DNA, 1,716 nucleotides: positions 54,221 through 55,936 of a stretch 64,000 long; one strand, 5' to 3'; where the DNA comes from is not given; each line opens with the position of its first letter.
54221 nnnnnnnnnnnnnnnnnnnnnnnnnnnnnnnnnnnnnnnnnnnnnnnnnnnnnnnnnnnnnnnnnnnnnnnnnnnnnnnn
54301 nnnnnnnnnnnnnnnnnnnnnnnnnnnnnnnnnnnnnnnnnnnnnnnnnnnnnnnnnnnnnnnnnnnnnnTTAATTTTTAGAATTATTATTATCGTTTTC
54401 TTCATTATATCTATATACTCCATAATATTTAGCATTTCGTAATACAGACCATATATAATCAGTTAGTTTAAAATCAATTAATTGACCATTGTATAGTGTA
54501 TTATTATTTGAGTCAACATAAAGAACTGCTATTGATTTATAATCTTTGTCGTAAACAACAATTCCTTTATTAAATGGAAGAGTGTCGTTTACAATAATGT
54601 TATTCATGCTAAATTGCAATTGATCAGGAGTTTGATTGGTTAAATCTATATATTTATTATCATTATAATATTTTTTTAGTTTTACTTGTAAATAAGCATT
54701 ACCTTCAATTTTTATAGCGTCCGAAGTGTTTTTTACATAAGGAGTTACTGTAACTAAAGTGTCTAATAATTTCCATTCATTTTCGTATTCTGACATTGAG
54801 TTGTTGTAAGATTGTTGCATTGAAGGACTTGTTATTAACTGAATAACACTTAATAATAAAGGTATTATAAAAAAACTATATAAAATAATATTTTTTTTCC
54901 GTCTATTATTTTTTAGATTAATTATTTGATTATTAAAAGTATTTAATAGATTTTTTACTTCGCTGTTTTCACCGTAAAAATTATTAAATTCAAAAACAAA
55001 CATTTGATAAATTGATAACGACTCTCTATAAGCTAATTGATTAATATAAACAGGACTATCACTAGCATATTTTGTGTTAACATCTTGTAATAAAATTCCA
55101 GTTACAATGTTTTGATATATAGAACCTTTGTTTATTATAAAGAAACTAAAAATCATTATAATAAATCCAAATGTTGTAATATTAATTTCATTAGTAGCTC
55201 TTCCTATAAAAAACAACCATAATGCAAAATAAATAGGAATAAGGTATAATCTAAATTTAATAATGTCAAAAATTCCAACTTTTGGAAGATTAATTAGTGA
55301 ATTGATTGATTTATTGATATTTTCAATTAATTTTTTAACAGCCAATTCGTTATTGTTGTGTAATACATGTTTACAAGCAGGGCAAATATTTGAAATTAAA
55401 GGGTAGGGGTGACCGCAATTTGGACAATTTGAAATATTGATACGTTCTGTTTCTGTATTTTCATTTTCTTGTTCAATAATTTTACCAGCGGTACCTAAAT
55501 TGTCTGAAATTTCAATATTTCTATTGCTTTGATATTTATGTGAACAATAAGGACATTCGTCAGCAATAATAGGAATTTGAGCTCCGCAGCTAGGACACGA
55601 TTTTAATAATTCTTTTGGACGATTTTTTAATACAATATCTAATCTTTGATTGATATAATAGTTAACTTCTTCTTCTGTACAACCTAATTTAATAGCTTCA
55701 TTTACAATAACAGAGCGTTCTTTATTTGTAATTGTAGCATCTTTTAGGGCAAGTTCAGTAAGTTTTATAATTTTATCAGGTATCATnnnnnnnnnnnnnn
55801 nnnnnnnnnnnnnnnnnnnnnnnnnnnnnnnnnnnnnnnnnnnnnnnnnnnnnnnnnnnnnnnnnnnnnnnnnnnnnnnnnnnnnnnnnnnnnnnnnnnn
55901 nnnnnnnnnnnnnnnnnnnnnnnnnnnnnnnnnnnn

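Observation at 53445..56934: Tightly packed three-gene operon of unknown function in the AT-rich accessory stretch next to hipBST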

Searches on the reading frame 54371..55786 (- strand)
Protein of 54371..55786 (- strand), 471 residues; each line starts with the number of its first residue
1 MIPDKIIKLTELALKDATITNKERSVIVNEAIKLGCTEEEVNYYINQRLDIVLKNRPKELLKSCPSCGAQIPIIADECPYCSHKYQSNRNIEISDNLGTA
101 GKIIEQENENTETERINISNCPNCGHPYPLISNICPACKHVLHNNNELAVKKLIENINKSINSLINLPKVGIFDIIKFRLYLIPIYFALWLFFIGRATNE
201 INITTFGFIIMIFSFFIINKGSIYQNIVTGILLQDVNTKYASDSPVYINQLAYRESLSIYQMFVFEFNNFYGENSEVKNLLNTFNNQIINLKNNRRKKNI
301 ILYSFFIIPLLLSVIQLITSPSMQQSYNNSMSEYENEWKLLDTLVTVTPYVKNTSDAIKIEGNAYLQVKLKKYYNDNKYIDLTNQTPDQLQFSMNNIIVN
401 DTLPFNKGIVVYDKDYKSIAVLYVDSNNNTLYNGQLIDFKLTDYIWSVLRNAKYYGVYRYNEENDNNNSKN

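Call 3: search_protein_families(library=pfam, proteins=[window:54371-55786:-], max_evalue=1)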
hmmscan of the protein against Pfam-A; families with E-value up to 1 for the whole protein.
window:54371-55786:- (471 aa): 10 families
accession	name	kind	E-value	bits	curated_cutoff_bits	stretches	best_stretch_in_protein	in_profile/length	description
PF12773.13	DZR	-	2.3e-06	28.1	27.3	2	121-140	1-20/45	Double zinc ribbon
PF13240.11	Zn_Ribbon_1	-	4.6e-06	26.7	25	2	64-83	2-21/23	zinc-ribbon domain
PF10571.15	UPF0547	-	4.8e-06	27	29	1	62-86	1-25/26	Uncharacterised protein family UPF0547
PF10083.14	DUF2321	-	9.8e-05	22.5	24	1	54-165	19-113/157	Uncharacterized protein conserved in bacteria (DUF2321)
PF18912.6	DZR_2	-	0.0061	16.8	27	1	120-142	9-31/56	Double zinc ribbon domain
PF00684.25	DnaJ_CXXCXGXG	-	0.02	15.6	32.7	0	62-82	42-62/65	DnaJ central domain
PF17032.10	Zn_ribbon_15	-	0.027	15.7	28.9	0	118-146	37-66/73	zinc-ribbon family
PF23146.2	Zf_IFT144_1st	-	0.1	12.9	27.5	0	119-139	5-25/25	IFT144, first zinc finger domain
PF18551.6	TackOD1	-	0.16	11.9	32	1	50-83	63-96/188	Thaumarchaeal output domain 1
PF12172.15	zf-ChsH2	-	0.37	11.1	23.2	0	120-138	13-31/37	ChsH2, rubredoxin-like zinc ribbon domain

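Call 4: search_protein_families(library=padloc, proteins=[window:54371-55786:-], max_evalue=1)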
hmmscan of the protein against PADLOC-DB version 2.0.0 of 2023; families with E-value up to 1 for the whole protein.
window:54371-55786:- (471 aa): 1 family
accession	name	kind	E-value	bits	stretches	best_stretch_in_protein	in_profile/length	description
PDLC04162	HEC-08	-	0.18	8.9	1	105-141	216-252/358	-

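Call 5: search_protein_families(library=ncbifam, proteins=[window:54371-55786:-], max_evalue=1)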
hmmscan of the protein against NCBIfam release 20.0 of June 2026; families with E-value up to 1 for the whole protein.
window:54371-55786:- (471 aa): 6 families
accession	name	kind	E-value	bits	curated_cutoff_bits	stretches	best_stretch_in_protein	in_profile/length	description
NF049953.1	ribbon_DG_selen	exception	0.00082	19.3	130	1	62-82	148-168/172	zinc ribbon-containing (seleno)protein DG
NF047723.1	TransFacS4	equivalog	0.031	14.8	120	1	62-126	2-68/90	transcription factor S4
NF009623.0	PRK13130.1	equivalog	0.073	13.2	68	1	116-142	3-27/56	RNA-protein complex protein Nop10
TIGR03826.1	YvyF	hypoth_equivalog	0.11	12.4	124.15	1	117-142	2-28/137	TIGR03826 family flagellar region protein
NF010874.0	PRK14281.1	equivalog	0.11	11.6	619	1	113-152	200-239/397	chaperone protein DnaJ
NF051898.1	MBSP1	equivalog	0.16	11.5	320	1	54-85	43-74/289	biosurfactant protein 1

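Call 6: find_homologous_proteins(query=window:54371-55786:-, max_evalue=0.001)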
Query window:54371-55786:- (471 aa): 14 proteins with E <= 0.001 among 8000 candidates.
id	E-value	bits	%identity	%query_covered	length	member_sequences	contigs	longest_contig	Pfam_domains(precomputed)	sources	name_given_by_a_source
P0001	0.0e+0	1042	100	100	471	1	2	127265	PF13240.12,PF12773.14,PF10571.16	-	-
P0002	5.9e-63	231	34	73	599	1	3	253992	PF13240.12,PF12773.14,PF10571.16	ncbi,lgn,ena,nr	ncbi:MAG: zinc ribbon domain-containing protein [Bacteroidales bacterium]|nr:zinc ribbon domain-cont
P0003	7.5e-54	201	31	92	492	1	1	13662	PF13240.12,PF12773.14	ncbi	-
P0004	1.8e-53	200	41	63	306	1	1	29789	PF13240.12,PF12773.14,PF10571.16,PF13248.12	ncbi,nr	ncbi:MAG: zinc ribbon domain-containing protein [Bacteroidales bacterium]|nr:zinc ribbon domain-cont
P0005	2.3e-50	190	35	68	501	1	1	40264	PF13240.12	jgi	-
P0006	2.5e-48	183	35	64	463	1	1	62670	PF12773.14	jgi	-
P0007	4.0e-45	173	30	97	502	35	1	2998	PF12773.14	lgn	-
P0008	4.6e-43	166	28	97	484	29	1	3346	PF12773.14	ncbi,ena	-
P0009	3.5e-39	153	32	70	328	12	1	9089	PF13240.12,PF12773.14,PF10571.16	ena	-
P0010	1.5e-38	151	32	70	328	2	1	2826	PF13240.12,PF12773.14,PF10571.16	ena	-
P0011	2.1e-38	151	32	70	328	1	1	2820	PF13240.12,PF12773.14,PF10571.16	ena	-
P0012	4.1e-36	143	40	46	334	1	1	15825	PF12773.14,PF10571.16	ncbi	-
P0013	1.3e-33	135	38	41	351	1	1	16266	PF13240.12,PF12773.14,PF10571.16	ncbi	-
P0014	1.5e-25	108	27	67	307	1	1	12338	PF13240.12,PF12773.14,PF17032.11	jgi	-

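Call 7: find_encoding_contigs(protein=P0002, flank=6000, max_places=3)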
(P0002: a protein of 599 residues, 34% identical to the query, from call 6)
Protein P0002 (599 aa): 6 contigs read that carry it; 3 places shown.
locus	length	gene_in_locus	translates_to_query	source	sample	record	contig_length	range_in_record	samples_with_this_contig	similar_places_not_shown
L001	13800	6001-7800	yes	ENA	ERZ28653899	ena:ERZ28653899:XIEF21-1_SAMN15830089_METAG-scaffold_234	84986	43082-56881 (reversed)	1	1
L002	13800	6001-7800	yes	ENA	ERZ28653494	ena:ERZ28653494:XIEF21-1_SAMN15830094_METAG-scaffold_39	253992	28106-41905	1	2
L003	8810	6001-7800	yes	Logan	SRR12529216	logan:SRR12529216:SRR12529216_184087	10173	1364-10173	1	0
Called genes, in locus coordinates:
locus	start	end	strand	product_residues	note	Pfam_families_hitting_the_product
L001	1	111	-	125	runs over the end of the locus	PF00072:Response_reg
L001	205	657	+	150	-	PF07977:FabA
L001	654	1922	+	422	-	PF00109:ketoacyl-synt, PF02801:Ketoacyl-synt_C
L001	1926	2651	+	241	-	PF00106:adh_short, PF08659:KR, PF13561:adh_short_C2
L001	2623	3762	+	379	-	PF04055:Radical_SAM, PF13186:SPASM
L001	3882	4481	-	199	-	PF17836:PglD_N, PF25084:LbH_EIF2B (weak), PF25087:GMPPB_C, PF00132:Hexapep (weak)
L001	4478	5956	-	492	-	PF13186:SPASM (weak), PF04055:Radical_SAM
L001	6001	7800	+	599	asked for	PF10571:UPF0547 (faint), PF13240:Zn_Ribbon_1 (faint), PF12773:DZR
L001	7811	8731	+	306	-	-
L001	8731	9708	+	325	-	PF13641:Glyco_tranf_2_3, PF00535:Glycos_transf_2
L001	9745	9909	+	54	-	-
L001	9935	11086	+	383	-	-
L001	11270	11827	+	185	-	PF00886:Ribosomal_S16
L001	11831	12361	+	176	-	PF01782:RimM, PF24986:PRC_RimM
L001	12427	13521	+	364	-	PF01883:FeS_assembly_P, PF01656:CbiA, PF02374:ArsA_ATPase (weak), PF09140:MipZ (weak), PF10609:ParA, PF13614:AAA_31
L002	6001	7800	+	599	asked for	PF10571:UPF0547 (faint), PF13240:Zn_Ribbon_1 (faint), PF12773:DZR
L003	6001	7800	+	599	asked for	PF10571:UPF0547 (faint), PF13240:Zn_Ribbon_1 (faint), PF12773:DZR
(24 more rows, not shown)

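Call 8: find_encoding_contigs(protein=P0005, flank=6000, max_places=3)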
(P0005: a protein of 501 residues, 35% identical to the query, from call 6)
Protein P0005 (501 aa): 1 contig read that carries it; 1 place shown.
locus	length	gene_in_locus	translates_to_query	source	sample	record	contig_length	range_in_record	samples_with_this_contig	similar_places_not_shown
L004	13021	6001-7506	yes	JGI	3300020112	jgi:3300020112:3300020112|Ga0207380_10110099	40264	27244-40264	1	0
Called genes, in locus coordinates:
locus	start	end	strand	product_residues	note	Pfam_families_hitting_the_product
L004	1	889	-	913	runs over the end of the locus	PF02446:Glyco_hydro_77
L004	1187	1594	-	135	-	PF13470:PIN_3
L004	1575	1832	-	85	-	-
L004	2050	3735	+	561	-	PF00149:Metallophos, PF02872:5_nucleotid_C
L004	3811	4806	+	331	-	-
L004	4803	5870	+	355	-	-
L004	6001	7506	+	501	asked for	PF13240:Zn_Ribbon_1 (faint)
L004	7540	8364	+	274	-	-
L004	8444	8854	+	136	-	-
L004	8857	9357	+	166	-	-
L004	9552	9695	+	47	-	-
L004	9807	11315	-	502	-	PF14516:AAA_35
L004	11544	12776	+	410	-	-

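Call 9: find_encoding_contigs(protein=P0006, flank=6000, max_places=3)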
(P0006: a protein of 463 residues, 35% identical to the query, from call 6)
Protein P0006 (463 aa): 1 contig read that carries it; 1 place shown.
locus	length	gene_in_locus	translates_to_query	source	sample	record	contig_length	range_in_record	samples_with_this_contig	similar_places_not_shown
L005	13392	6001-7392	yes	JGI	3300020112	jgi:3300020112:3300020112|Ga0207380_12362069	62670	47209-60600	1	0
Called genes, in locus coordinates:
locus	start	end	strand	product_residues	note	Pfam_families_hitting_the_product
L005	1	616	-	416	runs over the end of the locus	PF13173:AAA_14, PF13635:DUF4143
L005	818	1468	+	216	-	PF02518:HATPase_c (weak)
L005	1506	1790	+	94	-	PF14213:DUF4325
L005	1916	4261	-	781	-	PF00933:Glyco_hydro_3, PF01915:Glyco_hydro_3_C, PF14310:Fn3-like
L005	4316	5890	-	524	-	PF09820:AAA-ATPase_like, PF08011:PDDEXK_9 (weak)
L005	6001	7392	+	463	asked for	PF12773:DZR (faint)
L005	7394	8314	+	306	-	-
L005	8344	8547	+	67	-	-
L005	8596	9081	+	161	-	PF01346:FKBP_N, PF00254:FKBP_C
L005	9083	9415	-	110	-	PF19617:DUF6122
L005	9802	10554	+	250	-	-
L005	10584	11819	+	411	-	-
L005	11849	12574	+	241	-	PF00756:Esterase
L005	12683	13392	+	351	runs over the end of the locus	PF02661:Fic, PF08220:HTH_DeoR (weak), PF08279:HTH_11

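Call 29: find_encoding_contigs(protein=P0001, flank=3000, max_places=3)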
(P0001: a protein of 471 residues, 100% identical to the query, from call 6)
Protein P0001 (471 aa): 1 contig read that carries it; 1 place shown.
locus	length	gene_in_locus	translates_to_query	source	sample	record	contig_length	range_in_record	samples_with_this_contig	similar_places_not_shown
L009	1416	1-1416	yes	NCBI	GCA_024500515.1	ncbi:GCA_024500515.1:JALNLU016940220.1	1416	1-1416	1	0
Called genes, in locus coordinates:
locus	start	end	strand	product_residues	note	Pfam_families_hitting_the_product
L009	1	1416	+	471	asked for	PF12773:DZR (faint), PF10571:UPF0547 (weak), PF13240:Zn_Ribbon_1 (faint)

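Call 30: find_encoding_contigs(protein=P0003, flank=6000, max_places=2)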
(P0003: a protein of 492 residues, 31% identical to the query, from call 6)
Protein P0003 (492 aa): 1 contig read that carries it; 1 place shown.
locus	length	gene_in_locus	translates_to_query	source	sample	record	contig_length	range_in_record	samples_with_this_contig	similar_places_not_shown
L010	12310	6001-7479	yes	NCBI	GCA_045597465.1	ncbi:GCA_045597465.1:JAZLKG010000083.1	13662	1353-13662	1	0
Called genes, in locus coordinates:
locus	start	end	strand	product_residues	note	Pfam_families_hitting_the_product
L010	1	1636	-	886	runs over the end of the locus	PF02446:Glyco_hydro_77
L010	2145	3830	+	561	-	PF00149:Metallophos, PF02872:5_nucleotid_C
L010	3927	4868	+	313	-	-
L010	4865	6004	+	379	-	-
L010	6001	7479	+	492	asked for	PF12773:DZR (faint), PF13240:Zn_Ribbon_1 (faint)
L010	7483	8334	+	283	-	-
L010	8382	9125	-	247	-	PF04338:DUF481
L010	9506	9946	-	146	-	-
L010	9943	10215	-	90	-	PF13151:DUF3990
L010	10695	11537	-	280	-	PF07929:PRiA4_ORF3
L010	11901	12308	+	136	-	?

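Call 31: find_related_loci(query=A1, collection=genome_contigs, flank=6000)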
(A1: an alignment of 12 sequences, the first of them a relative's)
Query A1 (471 aa) in genome_contigs; peptide patterns used: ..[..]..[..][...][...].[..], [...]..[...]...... (x = any residue, [..] = any of these).
152 stretches matched a pattern; 60 encode a relative of the query (tblastn E <= 1e-3); 58 distinct loci.
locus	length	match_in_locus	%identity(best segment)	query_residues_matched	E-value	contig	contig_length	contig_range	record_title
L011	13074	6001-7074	33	2-366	2e-62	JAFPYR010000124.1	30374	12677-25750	MAG: Bacteroidales bacterium isolate RGIG1595 Goat_Abomasum.Co__c2377566, whole genome shotgun sequence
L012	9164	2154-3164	32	2-350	5e-60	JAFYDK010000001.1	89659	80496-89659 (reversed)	MAG: Bacteroidales bacterium isolate RGIG6989 Sheep_Rumen.Co__c19226, whole genome shotgun sequence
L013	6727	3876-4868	34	6-334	2e-59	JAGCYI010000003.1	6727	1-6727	MAG: Bacteroidales bacterium isolate RGIG10234 Yak_Rumen-5__c7540, whole genome shotgun sequence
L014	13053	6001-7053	34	5-348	6e-58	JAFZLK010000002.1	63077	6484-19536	MAG: Bacteroidales bacterium isolate RGIG7873 Water_buffalos_Reticulum-4__c13642, whole genome shotgun sequence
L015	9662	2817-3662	41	2-298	1e-57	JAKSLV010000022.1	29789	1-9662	MAG: Bacteroidales bacterium isolate Horse_feces108 MAG108_22, whole genome shotgun sequence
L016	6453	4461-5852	33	2-466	3e-56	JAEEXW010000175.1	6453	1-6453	MAG: Bacteroidales bacterium isolate Tb.RUG.530 NODE_60299_length_6453_cov_0.978185, whole genome shotgun sequence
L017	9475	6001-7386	29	2-458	5e-56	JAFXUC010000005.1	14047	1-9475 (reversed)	MAG: Bacteroidales bacterium isolate RGIG6747 Sheep_Rumen-3__c79918, whole genome shotgun sequence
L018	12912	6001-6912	36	3-319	2e-55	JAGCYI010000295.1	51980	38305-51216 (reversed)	MAG: Bacteroidales bacterium isolate RGIG10234 Yak_Rumen-5__c2168369, whole genome shotgun sequence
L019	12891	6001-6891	36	5-312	8e-55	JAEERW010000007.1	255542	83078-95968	MAG: Bacteroidales bacterium isolate Tb.RUG.368 NODE_59_length_255542_cov_3.501599, whole genome shotgun sequence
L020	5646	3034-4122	34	2-358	3e-54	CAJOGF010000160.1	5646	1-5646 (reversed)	uncultured Bacteroidales bacterium isolate Red_deer_3_mag_163 genome assembly, contig: scaffold_23607, whole genome shot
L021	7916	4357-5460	32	2-381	3e-54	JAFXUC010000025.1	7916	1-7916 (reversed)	MAG: Bacteroidales bacterium isolate RGIG6747 Sheep_Rumen-3__c259534, whole genome shotgun sequence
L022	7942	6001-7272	31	2-423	2e-54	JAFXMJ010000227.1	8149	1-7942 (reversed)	MAG: Bacteroidales bacterium isolate RGIG6546 Sheep_Reticulum-4__c383200, whole genome shotgun sequence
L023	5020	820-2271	29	6-466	7e-54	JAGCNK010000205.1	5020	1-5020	MAG: Bacteroidales bacterium isolate RGIG9950 Yak_Reticulum-1__c1275550, whole genome shotgun sequence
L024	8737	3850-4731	36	8-312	3e-53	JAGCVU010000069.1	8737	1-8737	MAG: Bacteroidales bacterium isolate RGIG10168 Yak_Rumen-4__c445231, whole genome shotgun sequence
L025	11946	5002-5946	33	6-333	5e-53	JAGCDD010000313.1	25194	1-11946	MAG: Bacteroidales bacterium isolate RGIG9683 Yak_Omasum-2__c653051, whole genome shotgun sequence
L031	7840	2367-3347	34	2-347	2e-51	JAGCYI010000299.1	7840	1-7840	MAG: Bacteroidales bacterium isolate RGIG10234 Yak_Rumen-5__c2229396, whole genome shotgun sequence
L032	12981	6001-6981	35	2-347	3e-51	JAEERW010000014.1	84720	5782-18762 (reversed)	MAG: Bacteroidales bacterium isolate Tb.RUG.368 NODE_724_length_84720_cov_3.031918, whole genome shotgun sequence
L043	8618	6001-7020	31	2-368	2e-47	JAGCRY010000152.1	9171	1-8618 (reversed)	MAG: Bacteroidales bacterium isolate RGIG10068 Yak_Rumen-1__c1638834, whole genome shotgun sequence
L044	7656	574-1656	32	5-374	3e-47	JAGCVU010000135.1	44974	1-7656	MAG: Bacteroidales bacterium isolate RGIG10168 Yak_Rumen-4__c870544, whole genome shotgun sequence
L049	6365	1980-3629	34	1-320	6e-46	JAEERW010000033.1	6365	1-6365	MAG: Bacteroidales bacterium isolate Tb.RUG.368 NODE_61023_length_6365_cov_3.713851, whole genome shotgun sequence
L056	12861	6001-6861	35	6-311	7e-44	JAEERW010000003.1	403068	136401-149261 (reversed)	MAG: Bacteroidales bacterium isolate Tb.RUG.368 NODE_17_length_403068_cov_3.058309, whole genome shotgun sequence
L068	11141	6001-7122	27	57-448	2e-32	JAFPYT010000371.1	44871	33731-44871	MAG: Bacteroidales bacterium isolate RGIG1597 Goat_Abomasum.Co__c2468936, whole genome shotgun sequence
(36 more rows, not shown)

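Call 42: search_protein_families(library=pfam, proteins=[L019:4933-7437:+, L024:2950-5277:+, L049:1662-4160:+, L018:1842-4073:+], max_evalue=0.1)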
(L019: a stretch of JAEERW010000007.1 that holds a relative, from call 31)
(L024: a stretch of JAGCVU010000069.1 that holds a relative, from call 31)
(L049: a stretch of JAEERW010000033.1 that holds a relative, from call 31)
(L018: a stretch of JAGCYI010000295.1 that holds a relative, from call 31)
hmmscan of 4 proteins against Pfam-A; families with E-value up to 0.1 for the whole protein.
L019:4933-7437:+ (834 aa): 9 families
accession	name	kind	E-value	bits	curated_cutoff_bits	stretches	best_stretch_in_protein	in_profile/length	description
PF10571.15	UPF0547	-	4.3e-08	33.6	29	2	332-350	3-21/26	Uncharacterised protein family UPF0547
PF12773.13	DZR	-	1.3e-07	32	27.3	1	416-493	1-45/45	Double zinc ribbon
PF13240.11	Zn_Ribbon_1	-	1.1e-06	28.6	25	1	416-437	2-23/23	zinc-ribbon domain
PF17032.10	Zn_ribbon_15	-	3.8e-05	24.9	28.9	1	323-350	46-73/73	zinc-ribbon family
PF18912.6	DZR_2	-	0.0003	21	27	0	416-439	24-48/56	Double zinc ribbon domain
PF04391.17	DUF533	-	0.013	15.5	29.6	0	112-143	76-107/178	Protein of unknown function (DUF533)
PF13800.11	Sigma_reg_N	-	0.014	16.1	26.3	1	630-677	2-46/91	Sigma factor regulator N-terminal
PF14354.12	Lar_restr_allev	-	0.022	15.4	28.6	0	344-359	4-19/58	Restriction alleviation protein Lar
PF09180.16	ProRS-C_1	-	0.098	13.3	31.5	0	345-438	15-62/71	Prolyl-tRNA synthetase, C-terminal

L024:2950-5277:+ (775 aa): 9 families
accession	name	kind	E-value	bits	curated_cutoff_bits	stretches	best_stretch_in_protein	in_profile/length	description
PF12773.13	DZR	-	1.4e-10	41.6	27.3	1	357-434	1-45/45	Double zinc ribbon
PF13240.11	Zn_Ribbon_1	-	6.8e-09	35.7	25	1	357-378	2-23/23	zinc-ribbon domain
PF10571.15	UPF0547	-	9.3e-07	29.3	29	1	356-375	2-21/26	Uncharacterised protein family UPF0547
PF17032.10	Zn_ribbon_15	-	2.6e-05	25.4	28.9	1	264-291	46-73/73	zinc-ribbon family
PF18912.6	DZR_2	-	8.9e-05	22.7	27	0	357-380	24-48/56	Double zinc ribbon domain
PF10005.14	Zn_ribbon_DZR_6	-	0.041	15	23.4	0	415-439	3-27/93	zinc-ribbon domain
PF24623.2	Phage_zn_bind_8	-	0.042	14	24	0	355-364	12-21/57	Putative DNA-binding phage zinc finger domain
PF13800.11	Sigma_reg_N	-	0.069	13.9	26.3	1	571-618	2-46/91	Sigma factor regulator N-terminal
PF13248.11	Zn_ribbon_3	-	0.083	12.8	27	0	414-437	3-26/26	zinc-ribbon domain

L049:1662-4160:+ (832 aa): 14 families
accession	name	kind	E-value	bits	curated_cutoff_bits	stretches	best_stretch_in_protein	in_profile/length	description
PF12773.13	DZR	-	6.6e-12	45.8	27.3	2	408-485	1-45/45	Double zinc ribbon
PF10571.15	UPF0547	-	1.8e-11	44.4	29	3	324-342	3-21/26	Uncharacterised protein family UPF0547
PF13240.11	Zn_Ribbon_1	-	2.2e-08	34.1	25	2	408-429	2-23/23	zinc-ribbon domain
PF17032.10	Zn_ribbon_15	-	0.00011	23.4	28.9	0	315-342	46-73/73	zinc-ribbon family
PF13248.11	Zn_ribbon_3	-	0.00026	20.8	27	1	322-343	3-24/26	zinc-ribbon domain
PF18912.6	DZR_2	-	0.00032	20.9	27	0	408-431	24-48/56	Double zinc ribbon domain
PF04391.17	DUF533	-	0.0009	19.3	29.6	1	114-157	77-119/178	Protein of unknown function (DUF533)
PF10005.14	Zn_ribbon_DZR_6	-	0.0023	19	23.4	0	323-360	3-39/93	zinc-ribbon domain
PF18551.6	TackOD1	-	0.0076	16.3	32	0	461-490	71-100/188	Thaumarchaeal output domain 1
PF14264.12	Glucos_trans_II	-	0.0078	15.8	30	1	497-567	221-288/317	Glucosyl transferase GtrII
PF11672.13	DUF3268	-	0.017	15.9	28.4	0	407-427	4-24/121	zinc-finger-containing domain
PF24623.2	Phage_zn_bind_8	-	0.03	14.5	24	0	406-415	12-21/57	Putative DNA-binding phage zinc finger domain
PF05982.17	Sbt_1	-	0.031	14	27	0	501-582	202-280/308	Na+-dependent bicarbonate transporter superfamily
PF24076.1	DUF7368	-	0.052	13.8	27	0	395-419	52-77/163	Family of unknown function (DUF7368)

L018:1842-4073:+ (743 aa): 16 families
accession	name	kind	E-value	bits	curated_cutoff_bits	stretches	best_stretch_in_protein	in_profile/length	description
PF12773.13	DZR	-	3e-12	46.9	27.3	1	323-400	1-45/45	Double zinc ribbon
PF10571.15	UPF0547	-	1.5e-11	44.6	29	3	239-258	3-22/26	Uncharacterised protein family UPF0547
PF13248.11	Zn_ribbon_3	-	9.2e-08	31.7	27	2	237-260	3-26/26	zinc-ribbon domain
PF13240.11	Zn_Ribbon_1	-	1.4e-06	28.3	25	2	323-344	2-23/23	zinc-ribbon domain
PF17032.10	Zn_ribbon_15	-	1.2e-05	26.5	28.9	1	229-257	45-73/73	zinc-ribbon family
PF18912.6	DZR_2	-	3.4e-05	24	27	0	323-346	24-48/56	Double zinc ribbon domain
PF10005.14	Zn_ribbon_DZR_6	-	0.0035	18.5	23.4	0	238-274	3-38/93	zinc-ribbon domain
PF04967.18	HTH_10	-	0.0073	16.5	23.1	0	196-226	20-50/53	HTH DNA binding domain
PF04391.17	DUF533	-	0.019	15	29.6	0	28-67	77-115/178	Protein of unknown function (DUF533)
PF11026.13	DUF2721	-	0.024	14.9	28.3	0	513-571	29-88/129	Protein of unknown function (DUF2721)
PF11672.13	DUF3268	-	0.025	15.4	28.4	0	322-342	4-24/121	zinc-finger-containing domain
PF18551.6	TackOD1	-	0.025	14.6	32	0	376-403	71-98/188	Thaumarchaeal output domain 1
PF08671.16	SinI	-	0.038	14.2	31.4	0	47-65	9-27/28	Anti-repressor SinI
PF03303.18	WTF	-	0.063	13.5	25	0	51-146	38-132/224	WTF protein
PF01783.29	Ribosomal_L32p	-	0.077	13.6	21.3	0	378-401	25-47/56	Ribosomal L32p protein family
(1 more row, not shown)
